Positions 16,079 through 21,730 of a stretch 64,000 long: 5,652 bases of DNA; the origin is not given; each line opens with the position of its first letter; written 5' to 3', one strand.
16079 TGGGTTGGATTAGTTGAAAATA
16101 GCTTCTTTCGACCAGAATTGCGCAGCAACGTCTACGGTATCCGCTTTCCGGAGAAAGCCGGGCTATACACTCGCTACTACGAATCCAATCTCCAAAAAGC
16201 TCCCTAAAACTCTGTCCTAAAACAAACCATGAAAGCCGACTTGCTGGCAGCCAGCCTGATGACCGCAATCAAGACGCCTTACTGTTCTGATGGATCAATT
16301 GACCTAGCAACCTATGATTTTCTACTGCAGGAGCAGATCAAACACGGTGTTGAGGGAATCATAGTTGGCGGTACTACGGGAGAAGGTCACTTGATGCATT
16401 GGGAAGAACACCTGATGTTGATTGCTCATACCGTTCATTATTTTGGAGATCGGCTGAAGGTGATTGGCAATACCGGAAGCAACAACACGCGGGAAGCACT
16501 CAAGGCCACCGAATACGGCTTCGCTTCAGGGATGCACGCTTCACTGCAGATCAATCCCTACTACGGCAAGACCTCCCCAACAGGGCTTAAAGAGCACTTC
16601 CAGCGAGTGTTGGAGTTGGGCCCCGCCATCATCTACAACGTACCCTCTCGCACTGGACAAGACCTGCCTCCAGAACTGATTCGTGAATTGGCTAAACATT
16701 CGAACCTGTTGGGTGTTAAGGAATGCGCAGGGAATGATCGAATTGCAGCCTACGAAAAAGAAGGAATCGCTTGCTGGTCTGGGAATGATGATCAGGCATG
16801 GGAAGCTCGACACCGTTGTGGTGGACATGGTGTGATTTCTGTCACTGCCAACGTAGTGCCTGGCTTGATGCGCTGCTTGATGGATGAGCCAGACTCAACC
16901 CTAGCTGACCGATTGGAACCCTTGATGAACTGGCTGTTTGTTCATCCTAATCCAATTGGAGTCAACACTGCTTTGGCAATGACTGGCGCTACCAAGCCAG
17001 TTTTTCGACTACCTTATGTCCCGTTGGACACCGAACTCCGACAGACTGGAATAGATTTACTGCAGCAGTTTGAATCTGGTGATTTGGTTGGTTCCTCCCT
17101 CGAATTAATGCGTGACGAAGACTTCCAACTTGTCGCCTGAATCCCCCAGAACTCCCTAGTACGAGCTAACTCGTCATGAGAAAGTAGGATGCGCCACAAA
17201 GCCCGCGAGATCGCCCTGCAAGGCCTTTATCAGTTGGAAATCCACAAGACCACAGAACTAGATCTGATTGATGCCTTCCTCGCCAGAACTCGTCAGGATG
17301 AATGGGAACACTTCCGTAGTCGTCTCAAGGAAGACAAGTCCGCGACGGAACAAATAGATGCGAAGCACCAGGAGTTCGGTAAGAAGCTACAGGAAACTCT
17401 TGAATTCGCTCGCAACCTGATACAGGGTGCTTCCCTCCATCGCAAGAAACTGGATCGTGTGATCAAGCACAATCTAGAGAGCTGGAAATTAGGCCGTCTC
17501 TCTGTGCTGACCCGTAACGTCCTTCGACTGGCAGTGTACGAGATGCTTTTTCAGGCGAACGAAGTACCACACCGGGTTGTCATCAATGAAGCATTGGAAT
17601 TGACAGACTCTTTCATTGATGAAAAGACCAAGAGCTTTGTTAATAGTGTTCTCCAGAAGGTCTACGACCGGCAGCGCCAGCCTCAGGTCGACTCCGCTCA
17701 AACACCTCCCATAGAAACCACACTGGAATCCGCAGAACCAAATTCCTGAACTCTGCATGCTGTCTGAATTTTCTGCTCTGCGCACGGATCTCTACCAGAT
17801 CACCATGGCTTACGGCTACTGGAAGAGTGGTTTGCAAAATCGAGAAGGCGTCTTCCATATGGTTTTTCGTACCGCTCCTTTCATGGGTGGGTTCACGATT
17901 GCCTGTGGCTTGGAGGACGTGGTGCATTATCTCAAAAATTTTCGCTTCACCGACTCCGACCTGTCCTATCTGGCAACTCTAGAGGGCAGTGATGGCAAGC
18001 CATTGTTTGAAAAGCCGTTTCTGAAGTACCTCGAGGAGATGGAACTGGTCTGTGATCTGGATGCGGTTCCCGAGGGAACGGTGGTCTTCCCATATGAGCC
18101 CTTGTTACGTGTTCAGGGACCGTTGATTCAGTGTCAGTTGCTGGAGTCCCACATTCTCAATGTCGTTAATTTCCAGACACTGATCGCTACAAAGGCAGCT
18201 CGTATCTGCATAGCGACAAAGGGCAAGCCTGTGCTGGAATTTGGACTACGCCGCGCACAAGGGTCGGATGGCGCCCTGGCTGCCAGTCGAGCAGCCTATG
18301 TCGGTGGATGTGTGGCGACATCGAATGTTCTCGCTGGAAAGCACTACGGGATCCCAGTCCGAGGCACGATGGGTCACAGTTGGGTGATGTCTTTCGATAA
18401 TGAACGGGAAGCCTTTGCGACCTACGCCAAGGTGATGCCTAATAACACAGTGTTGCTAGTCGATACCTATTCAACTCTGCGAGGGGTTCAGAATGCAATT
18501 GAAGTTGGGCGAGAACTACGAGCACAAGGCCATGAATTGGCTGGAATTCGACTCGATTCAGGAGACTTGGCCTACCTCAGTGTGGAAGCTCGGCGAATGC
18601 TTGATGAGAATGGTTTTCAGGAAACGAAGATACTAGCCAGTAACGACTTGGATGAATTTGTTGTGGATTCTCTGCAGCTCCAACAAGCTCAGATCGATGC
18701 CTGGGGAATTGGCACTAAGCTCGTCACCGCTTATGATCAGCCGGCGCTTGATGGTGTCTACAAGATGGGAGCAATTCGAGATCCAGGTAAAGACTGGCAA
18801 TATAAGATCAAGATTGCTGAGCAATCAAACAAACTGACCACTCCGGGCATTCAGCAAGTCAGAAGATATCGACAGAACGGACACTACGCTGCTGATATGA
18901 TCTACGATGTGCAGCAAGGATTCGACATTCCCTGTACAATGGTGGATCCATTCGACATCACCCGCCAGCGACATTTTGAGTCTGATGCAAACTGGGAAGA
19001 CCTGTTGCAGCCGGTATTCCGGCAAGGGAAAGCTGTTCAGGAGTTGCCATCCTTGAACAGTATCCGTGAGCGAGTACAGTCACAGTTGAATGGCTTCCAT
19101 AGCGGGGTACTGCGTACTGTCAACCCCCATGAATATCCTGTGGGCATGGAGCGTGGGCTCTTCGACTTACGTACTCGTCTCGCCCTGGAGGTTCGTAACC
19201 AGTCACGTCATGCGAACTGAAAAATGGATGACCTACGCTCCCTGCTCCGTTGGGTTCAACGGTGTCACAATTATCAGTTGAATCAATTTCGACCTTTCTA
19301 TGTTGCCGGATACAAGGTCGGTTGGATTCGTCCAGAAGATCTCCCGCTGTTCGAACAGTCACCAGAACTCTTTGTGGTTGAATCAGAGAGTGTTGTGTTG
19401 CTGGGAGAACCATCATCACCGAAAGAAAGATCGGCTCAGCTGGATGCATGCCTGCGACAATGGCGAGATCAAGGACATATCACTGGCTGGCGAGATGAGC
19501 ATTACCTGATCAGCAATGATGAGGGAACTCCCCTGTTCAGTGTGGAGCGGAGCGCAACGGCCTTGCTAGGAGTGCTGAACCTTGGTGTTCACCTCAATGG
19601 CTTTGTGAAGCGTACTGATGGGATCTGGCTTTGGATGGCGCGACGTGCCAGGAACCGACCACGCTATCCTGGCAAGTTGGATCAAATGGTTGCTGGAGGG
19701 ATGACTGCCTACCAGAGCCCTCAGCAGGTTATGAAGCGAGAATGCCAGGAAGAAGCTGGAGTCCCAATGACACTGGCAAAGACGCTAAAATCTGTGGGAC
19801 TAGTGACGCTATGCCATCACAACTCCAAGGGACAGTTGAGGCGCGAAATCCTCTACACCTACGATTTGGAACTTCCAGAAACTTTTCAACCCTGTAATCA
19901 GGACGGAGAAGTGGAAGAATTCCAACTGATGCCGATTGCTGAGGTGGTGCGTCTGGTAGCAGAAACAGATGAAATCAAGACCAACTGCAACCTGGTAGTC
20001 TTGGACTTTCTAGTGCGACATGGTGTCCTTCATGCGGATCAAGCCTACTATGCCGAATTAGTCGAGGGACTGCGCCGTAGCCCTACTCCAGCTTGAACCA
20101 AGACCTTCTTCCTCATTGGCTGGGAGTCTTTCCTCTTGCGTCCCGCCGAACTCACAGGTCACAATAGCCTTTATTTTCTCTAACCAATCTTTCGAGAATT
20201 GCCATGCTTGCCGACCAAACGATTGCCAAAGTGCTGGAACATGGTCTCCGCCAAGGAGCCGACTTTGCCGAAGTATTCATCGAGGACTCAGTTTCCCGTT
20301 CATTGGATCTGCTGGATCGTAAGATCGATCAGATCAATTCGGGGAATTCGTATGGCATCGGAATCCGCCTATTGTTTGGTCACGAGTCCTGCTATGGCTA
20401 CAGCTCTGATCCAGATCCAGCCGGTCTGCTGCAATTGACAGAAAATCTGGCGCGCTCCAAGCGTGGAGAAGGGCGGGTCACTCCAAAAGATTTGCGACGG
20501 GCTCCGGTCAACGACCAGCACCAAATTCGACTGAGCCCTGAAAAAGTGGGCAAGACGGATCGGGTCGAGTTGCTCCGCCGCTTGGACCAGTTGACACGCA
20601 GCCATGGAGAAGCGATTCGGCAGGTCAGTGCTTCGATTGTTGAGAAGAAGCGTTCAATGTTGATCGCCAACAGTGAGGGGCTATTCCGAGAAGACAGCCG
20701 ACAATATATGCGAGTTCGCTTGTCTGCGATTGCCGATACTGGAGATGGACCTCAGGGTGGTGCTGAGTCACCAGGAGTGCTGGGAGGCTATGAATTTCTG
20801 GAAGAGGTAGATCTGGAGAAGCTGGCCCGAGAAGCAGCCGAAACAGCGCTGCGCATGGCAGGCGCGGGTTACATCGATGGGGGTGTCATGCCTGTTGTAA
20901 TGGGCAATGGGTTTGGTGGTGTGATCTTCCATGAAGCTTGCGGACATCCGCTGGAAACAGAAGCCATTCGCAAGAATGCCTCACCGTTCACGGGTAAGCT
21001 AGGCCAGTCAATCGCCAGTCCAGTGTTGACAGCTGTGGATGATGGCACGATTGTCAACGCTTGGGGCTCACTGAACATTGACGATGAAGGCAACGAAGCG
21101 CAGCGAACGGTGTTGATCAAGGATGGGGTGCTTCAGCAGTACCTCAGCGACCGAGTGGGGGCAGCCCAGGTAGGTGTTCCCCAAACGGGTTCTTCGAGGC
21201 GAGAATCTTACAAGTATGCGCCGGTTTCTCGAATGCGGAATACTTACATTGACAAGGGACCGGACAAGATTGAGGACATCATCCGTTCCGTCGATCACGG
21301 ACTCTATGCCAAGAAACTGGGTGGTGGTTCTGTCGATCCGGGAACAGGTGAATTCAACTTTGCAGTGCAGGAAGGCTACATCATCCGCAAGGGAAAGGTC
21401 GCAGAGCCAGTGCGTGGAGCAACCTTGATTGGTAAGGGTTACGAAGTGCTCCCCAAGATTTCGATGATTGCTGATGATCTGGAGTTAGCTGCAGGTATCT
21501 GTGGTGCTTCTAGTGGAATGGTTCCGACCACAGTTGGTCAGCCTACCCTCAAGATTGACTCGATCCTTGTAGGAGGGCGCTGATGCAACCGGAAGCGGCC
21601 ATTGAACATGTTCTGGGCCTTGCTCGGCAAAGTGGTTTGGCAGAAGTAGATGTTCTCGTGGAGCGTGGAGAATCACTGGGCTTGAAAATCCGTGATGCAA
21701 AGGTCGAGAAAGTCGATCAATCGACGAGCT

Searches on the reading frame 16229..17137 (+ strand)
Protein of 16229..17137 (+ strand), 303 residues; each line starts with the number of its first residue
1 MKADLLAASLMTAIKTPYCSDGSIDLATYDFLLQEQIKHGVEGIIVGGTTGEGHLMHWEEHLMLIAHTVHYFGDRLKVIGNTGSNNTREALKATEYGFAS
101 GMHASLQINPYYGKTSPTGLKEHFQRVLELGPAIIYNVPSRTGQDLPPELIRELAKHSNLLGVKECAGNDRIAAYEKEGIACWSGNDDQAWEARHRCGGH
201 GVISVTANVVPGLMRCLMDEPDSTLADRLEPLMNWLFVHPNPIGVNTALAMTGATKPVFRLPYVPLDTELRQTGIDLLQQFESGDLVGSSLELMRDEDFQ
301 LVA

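Call 83: search_protein_families(library=pfam, proteins=[window:16229-17137:+], max_evalue=0.00001)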
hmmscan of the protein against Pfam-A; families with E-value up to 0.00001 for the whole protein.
window:16229-17137:+ (303 aa): 1 family
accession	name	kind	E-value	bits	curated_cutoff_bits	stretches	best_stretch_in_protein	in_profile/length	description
PF00701.28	DHDPS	-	2e-80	270.1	22.1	1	9-280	4-288/289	Dihydrodipicolinate synthetase family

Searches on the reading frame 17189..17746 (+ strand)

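Call 83: search_protein_families(library=pfam, proteins=[window:17189-17746:+], max_evalue=0.00001)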
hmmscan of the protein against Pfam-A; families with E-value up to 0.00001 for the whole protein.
window:17189-17746:+ (186 aa): 1 family
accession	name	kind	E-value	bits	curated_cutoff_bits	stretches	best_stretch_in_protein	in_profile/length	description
PF01029.23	NusB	-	3.6e-29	102.3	23.1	1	3-159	1-132/133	NusB family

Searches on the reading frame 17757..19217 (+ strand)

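Call 83: search_protein_families(library=pfam, proteins=[window:17757-19217:+], max_evalue=0.00001)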
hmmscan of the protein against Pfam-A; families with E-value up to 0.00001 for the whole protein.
window:17757-19217:+ (487 aa): 2 families
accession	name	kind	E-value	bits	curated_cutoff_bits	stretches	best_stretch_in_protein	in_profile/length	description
PF17767.7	NAPRTase_N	-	5.7e-36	124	32.6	1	8-138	1-125/125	Nicotinate phosphoribosyltransferase (NAPRTase) N-terminal domain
PF17956.6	NAPRTase_C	-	7.6e-21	75.1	23.3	1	368-471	5-110/111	Nicotinate phosphoribosyltransferase C-terminal domain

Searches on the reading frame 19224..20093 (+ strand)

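Call 83: search_protein_families(library=pfam, proteins=[window:19224-20093:+], max_evalue=0.00001)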
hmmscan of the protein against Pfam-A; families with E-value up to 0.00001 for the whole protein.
window:19224-20093:+ (290 aa): 2 families
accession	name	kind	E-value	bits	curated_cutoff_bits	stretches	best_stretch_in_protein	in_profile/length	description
PF15916.11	DUF4743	-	1.3e-25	90.2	25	1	7-118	2-117/118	Domain of unknown function (DUF4743)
PF00293.34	NUDIX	-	6e-12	46.1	21.1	1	130-244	12-119/134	NUDIX domain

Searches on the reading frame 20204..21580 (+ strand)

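Call 84: search_protein_families(library=pfam, proteins=[window:20204-21580:+], max_evalue=0.00001)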
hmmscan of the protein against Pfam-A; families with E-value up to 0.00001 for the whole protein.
window:20204-21580:+ (459 aa): 3 families
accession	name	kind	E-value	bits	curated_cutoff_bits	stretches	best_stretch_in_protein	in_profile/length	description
PF19289.4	PmbA_TldD_3rd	-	3.8e-65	219.6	22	1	227-458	2-220/220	PmbA/TldA metallopeptidase C-terminal domain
PF19290.4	PmbA_TldD_2nd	-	3.6e-18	66.4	20.9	1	112-218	3-108/109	PmbA/TldA metallopeptidase central domain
PF01523.21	PmbA_TldD_1st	-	7.8e-12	45.6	20.9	1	22-82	1-61/65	PmbA/TldA metallopeptidase domain 1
